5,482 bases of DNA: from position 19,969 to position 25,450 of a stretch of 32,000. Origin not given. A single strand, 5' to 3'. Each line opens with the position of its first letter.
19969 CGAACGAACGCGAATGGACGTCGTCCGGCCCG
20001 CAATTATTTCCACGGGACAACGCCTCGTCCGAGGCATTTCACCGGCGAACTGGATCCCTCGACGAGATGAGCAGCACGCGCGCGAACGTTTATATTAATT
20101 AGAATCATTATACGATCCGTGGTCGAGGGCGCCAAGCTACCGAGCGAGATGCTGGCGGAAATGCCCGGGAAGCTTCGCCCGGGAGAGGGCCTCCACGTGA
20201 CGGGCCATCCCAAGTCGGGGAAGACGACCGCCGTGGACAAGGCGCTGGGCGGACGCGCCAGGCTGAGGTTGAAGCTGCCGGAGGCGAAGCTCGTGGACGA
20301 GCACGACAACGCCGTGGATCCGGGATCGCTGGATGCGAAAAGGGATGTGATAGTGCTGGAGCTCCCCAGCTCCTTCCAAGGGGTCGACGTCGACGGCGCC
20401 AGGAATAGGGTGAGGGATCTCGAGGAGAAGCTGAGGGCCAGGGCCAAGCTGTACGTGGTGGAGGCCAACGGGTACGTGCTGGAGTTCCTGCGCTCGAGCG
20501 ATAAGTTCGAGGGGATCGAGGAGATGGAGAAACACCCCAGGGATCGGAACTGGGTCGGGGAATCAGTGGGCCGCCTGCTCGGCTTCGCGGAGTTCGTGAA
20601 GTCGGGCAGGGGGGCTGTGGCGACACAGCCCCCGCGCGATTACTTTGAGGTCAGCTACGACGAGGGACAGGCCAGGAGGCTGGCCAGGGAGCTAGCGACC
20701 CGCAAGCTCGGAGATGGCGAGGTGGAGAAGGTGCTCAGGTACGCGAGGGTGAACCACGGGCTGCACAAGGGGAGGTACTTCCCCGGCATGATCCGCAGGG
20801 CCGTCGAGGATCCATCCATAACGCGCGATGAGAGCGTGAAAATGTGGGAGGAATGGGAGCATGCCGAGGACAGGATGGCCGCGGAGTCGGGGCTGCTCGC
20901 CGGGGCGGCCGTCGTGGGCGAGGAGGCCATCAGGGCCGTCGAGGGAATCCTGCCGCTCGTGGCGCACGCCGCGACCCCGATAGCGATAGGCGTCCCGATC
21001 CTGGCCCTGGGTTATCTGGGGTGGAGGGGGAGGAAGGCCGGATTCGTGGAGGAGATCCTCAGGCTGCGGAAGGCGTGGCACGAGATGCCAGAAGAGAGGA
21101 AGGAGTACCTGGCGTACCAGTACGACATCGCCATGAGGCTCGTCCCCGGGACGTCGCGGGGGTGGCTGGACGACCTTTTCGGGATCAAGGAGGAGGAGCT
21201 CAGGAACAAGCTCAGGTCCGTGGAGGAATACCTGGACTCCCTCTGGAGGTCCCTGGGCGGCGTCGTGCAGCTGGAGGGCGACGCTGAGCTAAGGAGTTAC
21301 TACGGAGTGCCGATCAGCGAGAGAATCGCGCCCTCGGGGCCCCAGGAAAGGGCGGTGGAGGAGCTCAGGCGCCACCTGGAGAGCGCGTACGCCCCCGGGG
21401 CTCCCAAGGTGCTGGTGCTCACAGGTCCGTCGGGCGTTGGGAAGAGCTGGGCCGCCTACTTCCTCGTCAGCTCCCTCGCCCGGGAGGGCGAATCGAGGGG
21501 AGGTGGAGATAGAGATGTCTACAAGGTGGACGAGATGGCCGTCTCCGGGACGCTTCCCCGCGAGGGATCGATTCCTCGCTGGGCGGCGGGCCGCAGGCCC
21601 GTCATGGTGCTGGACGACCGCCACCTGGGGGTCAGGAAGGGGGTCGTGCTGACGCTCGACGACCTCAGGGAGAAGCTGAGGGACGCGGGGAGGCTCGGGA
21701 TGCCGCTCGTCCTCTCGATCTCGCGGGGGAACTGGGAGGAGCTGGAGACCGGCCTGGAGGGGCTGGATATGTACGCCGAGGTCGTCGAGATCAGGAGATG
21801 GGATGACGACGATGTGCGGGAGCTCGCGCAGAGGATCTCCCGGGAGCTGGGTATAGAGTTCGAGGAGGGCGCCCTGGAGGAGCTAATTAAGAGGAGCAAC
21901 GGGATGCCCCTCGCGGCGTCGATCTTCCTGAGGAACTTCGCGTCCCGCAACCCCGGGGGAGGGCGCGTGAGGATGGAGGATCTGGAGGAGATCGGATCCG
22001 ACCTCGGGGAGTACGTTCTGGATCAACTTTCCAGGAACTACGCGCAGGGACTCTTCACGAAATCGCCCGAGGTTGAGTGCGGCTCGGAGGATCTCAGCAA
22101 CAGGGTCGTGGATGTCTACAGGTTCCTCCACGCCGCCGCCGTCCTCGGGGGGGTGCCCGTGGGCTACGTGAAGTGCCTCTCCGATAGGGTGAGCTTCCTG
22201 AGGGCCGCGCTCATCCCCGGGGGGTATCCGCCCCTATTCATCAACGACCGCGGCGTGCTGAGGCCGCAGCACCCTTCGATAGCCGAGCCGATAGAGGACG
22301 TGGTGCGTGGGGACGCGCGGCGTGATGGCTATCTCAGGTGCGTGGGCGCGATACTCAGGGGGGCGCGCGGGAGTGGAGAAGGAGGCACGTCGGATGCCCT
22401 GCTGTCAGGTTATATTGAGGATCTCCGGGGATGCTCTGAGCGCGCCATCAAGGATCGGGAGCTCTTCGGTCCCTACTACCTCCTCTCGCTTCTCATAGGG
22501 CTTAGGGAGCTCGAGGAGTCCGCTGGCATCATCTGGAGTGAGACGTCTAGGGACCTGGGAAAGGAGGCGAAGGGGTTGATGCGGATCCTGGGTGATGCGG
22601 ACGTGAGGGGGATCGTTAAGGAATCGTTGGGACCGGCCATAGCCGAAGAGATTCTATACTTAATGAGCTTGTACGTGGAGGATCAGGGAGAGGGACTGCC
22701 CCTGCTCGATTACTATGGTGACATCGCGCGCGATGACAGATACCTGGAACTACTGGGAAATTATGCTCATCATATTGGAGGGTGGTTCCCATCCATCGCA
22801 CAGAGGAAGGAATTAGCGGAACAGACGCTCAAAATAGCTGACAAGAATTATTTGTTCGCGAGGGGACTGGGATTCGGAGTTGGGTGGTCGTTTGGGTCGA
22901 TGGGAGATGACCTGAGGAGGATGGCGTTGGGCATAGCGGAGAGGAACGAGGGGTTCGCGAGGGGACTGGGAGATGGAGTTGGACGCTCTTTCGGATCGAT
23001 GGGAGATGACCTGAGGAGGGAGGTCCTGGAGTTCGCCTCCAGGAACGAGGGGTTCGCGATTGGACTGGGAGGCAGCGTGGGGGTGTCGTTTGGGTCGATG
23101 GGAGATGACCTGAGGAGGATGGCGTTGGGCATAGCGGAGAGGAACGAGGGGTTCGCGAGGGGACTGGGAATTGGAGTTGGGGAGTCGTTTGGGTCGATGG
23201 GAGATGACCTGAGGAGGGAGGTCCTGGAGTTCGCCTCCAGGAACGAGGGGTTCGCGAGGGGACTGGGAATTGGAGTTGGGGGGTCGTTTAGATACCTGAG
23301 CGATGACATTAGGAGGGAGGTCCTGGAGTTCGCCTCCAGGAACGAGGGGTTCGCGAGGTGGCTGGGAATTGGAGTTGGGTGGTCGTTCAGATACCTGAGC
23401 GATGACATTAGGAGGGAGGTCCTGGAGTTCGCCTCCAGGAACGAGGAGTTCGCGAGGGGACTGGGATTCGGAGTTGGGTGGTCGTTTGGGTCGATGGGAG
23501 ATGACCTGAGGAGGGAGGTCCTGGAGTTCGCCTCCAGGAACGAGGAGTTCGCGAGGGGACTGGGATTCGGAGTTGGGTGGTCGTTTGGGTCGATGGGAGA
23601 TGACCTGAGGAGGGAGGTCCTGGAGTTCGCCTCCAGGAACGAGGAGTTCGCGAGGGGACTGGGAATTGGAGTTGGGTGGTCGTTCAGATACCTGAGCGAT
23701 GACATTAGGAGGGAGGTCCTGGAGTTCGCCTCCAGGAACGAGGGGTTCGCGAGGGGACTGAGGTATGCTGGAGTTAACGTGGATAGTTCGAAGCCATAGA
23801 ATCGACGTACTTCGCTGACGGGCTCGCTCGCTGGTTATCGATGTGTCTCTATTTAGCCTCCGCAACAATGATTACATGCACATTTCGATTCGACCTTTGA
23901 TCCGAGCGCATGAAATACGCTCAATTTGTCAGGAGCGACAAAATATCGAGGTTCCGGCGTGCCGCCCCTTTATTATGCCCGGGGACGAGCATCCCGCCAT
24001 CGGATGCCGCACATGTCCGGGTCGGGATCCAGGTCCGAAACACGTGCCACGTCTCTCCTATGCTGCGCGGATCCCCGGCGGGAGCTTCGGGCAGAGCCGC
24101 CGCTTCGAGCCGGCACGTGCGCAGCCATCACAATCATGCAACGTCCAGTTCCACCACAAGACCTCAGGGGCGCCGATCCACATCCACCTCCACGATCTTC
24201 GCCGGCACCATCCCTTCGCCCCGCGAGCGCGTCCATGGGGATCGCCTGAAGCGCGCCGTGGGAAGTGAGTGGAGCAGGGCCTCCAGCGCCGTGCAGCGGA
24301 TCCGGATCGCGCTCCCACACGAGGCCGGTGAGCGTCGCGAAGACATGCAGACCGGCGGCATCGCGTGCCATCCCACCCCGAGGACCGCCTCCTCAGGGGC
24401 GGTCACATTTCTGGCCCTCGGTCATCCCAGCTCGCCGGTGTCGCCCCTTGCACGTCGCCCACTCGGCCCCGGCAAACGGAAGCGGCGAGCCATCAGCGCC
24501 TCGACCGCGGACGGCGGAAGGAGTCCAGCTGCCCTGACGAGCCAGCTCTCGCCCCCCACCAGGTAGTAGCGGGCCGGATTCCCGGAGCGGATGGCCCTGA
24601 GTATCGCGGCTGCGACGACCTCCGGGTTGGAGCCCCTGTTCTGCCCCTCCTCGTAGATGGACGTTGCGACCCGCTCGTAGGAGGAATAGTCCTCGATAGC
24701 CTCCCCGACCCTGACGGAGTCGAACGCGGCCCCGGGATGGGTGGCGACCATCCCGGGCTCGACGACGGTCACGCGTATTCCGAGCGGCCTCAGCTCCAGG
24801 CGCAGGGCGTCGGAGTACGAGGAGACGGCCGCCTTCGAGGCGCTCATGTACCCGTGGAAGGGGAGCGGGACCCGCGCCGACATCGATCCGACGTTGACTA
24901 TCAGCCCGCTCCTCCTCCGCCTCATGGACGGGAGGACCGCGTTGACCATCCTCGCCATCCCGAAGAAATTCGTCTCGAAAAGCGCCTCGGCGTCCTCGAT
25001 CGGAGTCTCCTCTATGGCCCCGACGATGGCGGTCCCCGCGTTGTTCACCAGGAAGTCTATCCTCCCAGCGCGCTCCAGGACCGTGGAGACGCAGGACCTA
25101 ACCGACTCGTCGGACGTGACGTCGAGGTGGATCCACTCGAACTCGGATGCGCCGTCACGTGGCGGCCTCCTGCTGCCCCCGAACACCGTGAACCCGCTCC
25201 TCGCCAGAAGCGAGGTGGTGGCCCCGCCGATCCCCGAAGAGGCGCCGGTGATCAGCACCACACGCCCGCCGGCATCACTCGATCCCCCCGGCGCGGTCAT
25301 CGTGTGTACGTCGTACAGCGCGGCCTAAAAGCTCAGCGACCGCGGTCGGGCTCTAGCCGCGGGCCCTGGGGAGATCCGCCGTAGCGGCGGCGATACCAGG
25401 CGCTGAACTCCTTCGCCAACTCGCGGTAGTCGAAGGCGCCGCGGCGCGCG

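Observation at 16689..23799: Tandem pair of paralogous, membrane-anchored, two-P-loop STAND-like NTPases with different C-terminal repeat arrays: candidate uncharacterised defence/conflict module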

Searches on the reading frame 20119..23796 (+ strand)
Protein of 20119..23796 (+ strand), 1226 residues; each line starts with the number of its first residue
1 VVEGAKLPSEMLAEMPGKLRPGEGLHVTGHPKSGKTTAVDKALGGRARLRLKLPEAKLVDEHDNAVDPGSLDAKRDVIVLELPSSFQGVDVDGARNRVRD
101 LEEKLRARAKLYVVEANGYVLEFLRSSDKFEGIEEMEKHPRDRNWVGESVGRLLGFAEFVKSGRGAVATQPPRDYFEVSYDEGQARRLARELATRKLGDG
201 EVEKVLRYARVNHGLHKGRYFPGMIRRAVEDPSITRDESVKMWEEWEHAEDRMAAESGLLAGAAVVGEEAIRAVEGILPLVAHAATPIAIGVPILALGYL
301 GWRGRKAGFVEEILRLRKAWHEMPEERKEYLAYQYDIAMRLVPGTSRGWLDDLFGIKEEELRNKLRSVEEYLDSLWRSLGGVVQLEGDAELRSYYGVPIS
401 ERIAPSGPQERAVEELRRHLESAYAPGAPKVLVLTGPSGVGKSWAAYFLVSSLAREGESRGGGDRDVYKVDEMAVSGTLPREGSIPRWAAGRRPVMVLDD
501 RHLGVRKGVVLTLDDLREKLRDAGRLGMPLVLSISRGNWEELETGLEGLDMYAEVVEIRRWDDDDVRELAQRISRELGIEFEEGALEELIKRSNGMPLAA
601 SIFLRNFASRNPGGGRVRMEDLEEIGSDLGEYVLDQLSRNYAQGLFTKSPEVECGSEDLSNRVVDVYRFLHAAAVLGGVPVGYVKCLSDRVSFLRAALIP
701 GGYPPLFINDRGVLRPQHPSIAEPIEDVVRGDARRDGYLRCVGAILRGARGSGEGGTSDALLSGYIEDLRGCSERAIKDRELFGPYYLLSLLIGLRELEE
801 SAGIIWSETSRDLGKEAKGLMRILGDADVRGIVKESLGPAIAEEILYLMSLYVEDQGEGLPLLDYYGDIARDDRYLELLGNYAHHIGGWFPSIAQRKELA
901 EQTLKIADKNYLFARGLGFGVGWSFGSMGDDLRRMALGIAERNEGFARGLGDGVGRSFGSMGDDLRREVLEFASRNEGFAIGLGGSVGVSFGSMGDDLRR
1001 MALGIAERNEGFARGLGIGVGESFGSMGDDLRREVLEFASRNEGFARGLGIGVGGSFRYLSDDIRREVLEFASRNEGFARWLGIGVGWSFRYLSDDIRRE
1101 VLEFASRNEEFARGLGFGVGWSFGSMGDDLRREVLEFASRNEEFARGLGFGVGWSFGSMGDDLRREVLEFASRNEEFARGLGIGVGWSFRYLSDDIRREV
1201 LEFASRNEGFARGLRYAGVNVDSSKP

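Call 5: search_protein_families(library=pfam, proteins=[window:20119-23796:+], max_evalue=1)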
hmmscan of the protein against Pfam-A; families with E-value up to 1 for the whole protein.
window:20119-23796:+ (1226 aa): 11 families
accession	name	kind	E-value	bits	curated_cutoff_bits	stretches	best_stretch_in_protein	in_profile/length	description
PF13191.12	AAA_16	-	6.5e-05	23.9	32.6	1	410-455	6-50/167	AAA ATPase domain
PF13401.12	AAA_22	-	9.1e-05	23.2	27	1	430-472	6-41/130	AAA domain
PF13481.12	AAA_25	-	0.0011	19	27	1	430-470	34-73/195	AAA domain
PF20720.3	nSTAND3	-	0.0068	16.5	27.2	1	430-457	18-45/155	Novel STAND NTPase 3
PF03266.21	NTPase_1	-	0.0079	16.5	23.9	0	25-43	2-20/168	NTPase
PF13555.12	AAA_29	-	0.053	13.7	27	0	432-443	25-36/61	P-loop containing region of AAA domain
PF25199.1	nSTAND_NTPase5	-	0.1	12.9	34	1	409-454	21-66/145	Novel STAND NTPase 5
PF13238.12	AAA_18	-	0.11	13.4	29.4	0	433-461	2-25/128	AAA domain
PF00910.28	RNA_helicase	-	0.16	12.9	21.5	0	433-457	2-26/105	RNA helicase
PF24883.2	NPHP3_N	-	0.26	11.9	24.8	1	426-458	19-51/164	Nephrocystin 3, N-terminal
PF13671.12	AAA_33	-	0.94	10.2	27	0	431-451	1-21/143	AAA domain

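Call 6: search_protein_families(library=padloc, proteins=[window:20119-23796:+], max_evalue=1)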
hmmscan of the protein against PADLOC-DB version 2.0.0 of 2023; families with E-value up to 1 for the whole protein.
window:20119-23796:+ (1226 aa): 3 families
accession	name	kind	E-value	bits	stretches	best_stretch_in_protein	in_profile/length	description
PDLC02781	SspC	-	0.01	11.6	1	408-459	21-72/1104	SspC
PDLC02779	SspC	-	0.03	10.1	1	410-459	28-77/1054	SspC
PDLC02775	SspC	-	0.037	9.7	1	408-455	34-81/1064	SspC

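Call 27: search_protein_families(library=phrogs, proteins=[window:20119-23796:+], max_evalue=0.01)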
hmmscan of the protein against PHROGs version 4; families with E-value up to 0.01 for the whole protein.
window:20119-23796:+ (1226 aa): 0 families

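Call 75: search_protein_families(library=ncbifam, proteins=[window:20119-23796:+], max_evalue=0.01)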
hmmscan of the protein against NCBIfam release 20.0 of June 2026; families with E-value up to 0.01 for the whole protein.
window:20119-23796:+ (1226 aa): 3 families
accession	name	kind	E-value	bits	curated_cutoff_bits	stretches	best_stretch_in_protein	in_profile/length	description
NF033789.1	repress_SdpR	subfamily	0.0004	20.2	100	0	1090-1106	2-18/79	autorepressor SdpR family transcription factor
NF003227.0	PRK04195.1-2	equivalog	0.0067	15.2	502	0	409-598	21-195/487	replication factor C large subunit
NF003229.0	PRK04195.1-5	equivalog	0.0069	15.1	280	0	552-595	156-199/413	replication factor C large subunit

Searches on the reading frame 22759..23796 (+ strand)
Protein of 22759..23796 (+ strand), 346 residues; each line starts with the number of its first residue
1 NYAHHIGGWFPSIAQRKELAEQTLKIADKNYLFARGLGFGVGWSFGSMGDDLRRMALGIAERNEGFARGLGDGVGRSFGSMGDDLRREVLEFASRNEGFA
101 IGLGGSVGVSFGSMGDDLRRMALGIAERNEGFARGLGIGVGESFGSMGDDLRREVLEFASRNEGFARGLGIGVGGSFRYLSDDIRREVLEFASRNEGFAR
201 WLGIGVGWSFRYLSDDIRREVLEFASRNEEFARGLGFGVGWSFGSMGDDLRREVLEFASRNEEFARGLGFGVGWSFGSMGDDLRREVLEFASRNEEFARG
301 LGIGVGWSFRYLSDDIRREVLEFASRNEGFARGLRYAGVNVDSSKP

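Call 74: search_solved_structures(query=window:22759-23796:+, max_evalue=10)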
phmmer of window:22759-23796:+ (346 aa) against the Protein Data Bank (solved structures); distinct sequences matched with E-value up to 10: 4.
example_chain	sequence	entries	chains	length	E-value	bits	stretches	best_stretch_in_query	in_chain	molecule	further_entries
8vd6_A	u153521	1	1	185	7.3e-05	25.1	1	149-307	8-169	CAP REPEAT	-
3s84_A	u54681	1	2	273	0.07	15.3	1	48-100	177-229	Apolipoprotein A-IV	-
5fl7_A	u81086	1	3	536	0.13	14.5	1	54-113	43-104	ATP SYNTHASE SUBUNIT ALPHA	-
9hx4_F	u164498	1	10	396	0.16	14.1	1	48-100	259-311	Apolipoprotein A-IV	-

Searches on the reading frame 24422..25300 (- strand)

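Call 75: search_protein_families(library=ncbifam, proteins=[window:24422-25300:-], max_evalue=0.01)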
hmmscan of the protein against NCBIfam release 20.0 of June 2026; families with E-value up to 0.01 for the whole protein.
window:24422-25300:- (292 aa): 227 families (the best 25 are shown)
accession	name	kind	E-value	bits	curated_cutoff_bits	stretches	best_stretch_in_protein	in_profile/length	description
NF004823.0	PRK06179.1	subfamily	2.3e-75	253.5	310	1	13-277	6-270/271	oxidoreductase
NF004826.0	PRK06182.1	subfamily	3.9e-66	223.1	305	1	13-273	5-272/274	oxidoreductase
NF049977.1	KDhSphingRedKdsR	equivalog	1.8e-64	217.7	400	1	13-270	4-263/267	3-ketodihydrosphingosine reductase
NF004824.0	PRK06180.1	subfamily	3.7e-54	183.8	298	1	13-252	5-250/279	oxidoreductase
NF005372.1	PRK06914.1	subfamily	1.5e-50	172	320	1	13-274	3-277/279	SDR family oxidoreductase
NF006114.0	PRK08263.1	subfamily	2.4e-48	164.8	290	1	13-252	4-246/280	short chain dehydrogenase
NF004284.0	PRK05693.1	equivalog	1e-45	156.5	326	1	14-276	3-270/274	SDR family oxidoreductase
NF005878.0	PRK07825.1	subfamily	1.4e-40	139.4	287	1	9-191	6-193/278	short chain dehydrogenase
NF004649.0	PRK05993.1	equivalog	9.9e-40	136.5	387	1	13-270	5-273/277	SDR family oxidoreductase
NF005095.0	PRK06523.1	subfamily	2.4e-37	128.9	231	1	11-233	9-235/261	oxidoreductase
NF005672.0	PRK07454.1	equivalog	3.1e-37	128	234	1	13-188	7-191/241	SDR family oxidoreductase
NF005495.0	PRK07109.1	subfamily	3.9e-37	128.3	264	1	11-273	7-262/334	SDR family oxidoreductase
NF006074.0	PRK08220.1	equivalog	4.1e-36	124.8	312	1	11-187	7-182/251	2,3-dihydro-2,3-dihydroxybenzoate dehydrogenase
NF005854.0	PRK07775.1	equivalog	3.6e-35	121.6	260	1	13-209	11-216/274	SDR family oxidoreductase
NF004825.0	PRK06181.1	equivalog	5.3e-35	121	215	1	12-273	6-262/268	SDR family oxidoreductase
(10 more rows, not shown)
